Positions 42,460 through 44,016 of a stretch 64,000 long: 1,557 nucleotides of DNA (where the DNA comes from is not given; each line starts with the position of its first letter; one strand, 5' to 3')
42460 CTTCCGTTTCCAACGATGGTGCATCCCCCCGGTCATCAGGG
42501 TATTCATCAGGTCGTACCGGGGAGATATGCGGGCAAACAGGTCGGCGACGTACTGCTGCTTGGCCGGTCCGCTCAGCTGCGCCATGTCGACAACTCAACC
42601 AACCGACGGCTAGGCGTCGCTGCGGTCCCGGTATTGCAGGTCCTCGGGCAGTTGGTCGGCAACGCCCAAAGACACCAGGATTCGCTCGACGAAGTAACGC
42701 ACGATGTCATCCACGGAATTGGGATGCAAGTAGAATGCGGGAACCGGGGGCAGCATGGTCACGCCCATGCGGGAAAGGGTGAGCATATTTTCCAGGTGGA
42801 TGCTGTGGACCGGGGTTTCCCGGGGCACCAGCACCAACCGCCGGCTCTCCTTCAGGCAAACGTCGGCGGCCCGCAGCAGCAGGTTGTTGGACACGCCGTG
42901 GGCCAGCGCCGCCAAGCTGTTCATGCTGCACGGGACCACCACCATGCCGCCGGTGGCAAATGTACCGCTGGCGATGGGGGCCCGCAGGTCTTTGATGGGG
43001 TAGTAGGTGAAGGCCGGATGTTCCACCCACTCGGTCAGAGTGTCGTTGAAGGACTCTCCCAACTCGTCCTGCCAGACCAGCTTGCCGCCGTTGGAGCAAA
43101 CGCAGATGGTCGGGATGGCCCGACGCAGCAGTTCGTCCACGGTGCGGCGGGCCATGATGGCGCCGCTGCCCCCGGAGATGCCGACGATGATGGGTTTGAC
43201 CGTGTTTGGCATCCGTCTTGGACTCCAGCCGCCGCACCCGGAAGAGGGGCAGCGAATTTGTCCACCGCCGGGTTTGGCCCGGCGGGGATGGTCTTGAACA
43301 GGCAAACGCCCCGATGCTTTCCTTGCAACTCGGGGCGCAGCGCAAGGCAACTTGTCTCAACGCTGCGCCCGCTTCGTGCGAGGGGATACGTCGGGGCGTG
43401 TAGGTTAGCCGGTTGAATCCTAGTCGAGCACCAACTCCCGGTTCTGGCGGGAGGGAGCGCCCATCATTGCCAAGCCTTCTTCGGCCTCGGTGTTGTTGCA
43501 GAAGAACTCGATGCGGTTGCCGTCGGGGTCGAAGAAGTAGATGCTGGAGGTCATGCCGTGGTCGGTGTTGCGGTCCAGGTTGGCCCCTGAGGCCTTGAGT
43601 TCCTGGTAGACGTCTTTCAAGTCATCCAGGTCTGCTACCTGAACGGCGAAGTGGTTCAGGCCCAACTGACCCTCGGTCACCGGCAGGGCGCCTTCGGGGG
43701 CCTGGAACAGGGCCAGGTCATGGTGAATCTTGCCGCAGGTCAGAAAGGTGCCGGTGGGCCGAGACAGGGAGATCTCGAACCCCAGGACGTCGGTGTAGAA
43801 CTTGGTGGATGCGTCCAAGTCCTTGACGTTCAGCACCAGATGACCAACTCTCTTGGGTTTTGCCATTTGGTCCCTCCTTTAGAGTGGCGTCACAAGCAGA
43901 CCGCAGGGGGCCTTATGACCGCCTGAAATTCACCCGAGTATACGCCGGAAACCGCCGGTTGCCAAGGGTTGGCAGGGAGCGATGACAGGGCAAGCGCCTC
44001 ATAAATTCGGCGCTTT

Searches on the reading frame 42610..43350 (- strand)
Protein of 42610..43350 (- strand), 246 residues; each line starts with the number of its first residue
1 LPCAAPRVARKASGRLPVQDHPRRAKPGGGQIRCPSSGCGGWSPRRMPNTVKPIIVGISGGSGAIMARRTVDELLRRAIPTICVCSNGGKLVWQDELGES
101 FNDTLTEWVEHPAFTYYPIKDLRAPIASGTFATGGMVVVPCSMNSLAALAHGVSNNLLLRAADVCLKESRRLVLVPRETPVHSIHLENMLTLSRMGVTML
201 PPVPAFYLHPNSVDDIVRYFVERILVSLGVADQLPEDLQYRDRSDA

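Call 82: search_protein_families(library=pfam, proteins=[window:42610-43350:-], max_evalue=0.00001)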
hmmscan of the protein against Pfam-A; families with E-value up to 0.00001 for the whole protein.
window:42610-43350:- (246 aa): 1 family
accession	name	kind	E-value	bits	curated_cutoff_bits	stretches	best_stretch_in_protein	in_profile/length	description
PF02441.25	Flavoprotein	-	1e-39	136.1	22.7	1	53-225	2-159/162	Flavoprotein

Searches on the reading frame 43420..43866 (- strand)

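Call 11: search_protein_families(library=pfam, proteins=[window:43420-43866:-])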
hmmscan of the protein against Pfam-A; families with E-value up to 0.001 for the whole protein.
window:43420-43866:- (148 aa): 5 families
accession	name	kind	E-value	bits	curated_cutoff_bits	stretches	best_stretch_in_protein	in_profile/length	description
PF00903.31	Glyoxalase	-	8.3e-27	94.4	20.6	1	6-121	1-121/121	Glyoxalase/Bleomycin resistance protein/Dioxygenase superfamily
PF18029.7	Glyoxalase_6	-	1.5e-08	35.7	23.6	1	10-120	2-104/106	Glyoxalase-like domain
PF22677.2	Ble-like_N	-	1.9e-08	34.3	24.5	1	7-33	2-28/41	Bleomycin resistance protein-like N-terminal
PF13669.12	Glyoxalase_4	-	9e-05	23.2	27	1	9-98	2-95/109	Glyoxalase/Bleomycin resistance protein/Dioxygenase superfamily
PF12681.13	Glyoxalase_2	-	0.00019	21.8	30.1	1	10-120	4-112/118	Glyoxalase-like domain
